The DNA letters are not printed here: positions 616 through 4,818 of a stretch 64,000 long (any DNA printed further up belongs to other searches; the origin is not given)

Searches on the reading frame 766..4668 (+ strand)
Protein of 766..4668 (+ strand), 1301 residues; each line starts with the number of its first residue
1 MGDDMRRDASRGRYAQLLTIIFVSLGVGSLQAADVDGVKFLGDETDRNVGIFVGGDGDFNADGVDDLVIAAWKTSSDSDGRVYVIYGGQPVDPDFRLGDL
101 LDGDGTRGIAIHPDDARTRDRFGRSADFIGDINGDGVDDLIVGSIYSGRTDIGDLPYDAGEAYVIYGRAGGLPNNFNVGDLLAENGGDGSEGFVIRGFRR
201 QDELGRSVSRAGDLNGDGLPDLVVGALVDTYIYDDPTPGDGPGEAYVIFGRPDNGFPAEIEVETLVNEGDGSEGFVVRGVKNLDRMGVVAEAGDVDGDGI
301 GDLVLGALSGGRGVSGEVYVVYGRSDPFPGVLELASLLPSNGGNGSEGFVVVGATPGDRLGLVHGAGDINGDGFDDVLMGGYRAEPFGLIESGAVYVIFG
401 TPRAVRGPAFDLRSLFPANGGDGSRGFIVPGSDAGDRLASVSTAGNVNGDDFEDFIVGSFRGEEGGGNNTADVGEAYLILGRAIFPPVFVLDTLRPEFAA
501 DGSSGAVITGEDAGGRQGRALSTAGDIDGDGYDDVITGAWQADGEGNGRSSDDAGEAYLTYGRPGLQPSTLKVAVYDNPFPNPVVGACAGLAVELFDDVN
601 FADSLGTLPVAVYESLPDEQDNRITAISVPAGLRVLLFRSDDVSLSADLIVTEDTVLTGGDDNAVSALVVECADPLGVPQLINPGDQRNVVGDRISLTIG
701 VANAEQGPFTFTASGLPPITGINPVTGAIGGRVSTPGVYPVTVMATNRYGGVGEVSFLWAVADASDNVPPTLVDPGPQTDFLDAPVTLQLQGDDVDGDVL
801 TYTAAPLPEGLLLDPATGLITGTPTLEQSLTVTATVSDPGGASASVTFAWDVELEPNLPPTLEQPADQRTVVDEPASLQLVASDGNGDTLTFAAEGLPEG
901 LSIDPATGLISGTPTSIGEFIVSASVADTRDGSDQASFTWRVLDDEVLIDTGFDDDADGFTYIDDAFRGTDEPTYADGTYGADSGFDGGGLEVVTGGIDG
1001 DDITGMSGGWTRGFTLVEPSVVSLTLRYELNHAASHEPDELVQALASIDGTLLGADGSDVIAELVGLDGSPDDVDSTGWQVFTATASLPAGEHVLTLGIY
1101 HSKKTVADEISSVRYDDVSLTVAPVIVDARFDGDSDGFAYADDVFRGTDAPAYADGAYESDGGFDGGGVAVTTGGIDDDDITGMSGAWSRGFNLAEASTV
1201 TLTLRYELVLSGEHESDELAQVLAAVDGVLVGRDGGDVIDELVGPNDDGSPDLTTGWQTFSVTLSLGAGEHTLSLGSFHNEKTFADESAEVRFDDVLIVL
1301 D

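Call 50: search_protein_families(library=pfam, proteins=[window:766-4668:+], max_evalue=0.001)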
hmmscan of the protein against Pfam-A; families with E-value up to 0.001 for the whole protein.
window:766-4668:+ (1301 aa): 4 families
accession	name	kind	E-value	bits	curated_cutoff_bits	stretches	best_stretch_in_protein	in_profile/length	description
PF05345.18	He_PIG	-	3.2e-37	127.3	24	3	859-942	1-95/96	Putative Ig domain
PF01839.29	FG-GAP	-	1.4e-18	66.8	22.1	2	207-227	4-23/37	FG-GAP repeat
PF13517.12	FG-GAP_3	-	9.8e-07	29.7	26.9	0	182-224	20-61/61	FG-GAP-like repeat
PF00801.26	PKD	-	0.00053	20.4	23.5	0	784-847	15-76/80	PKD domain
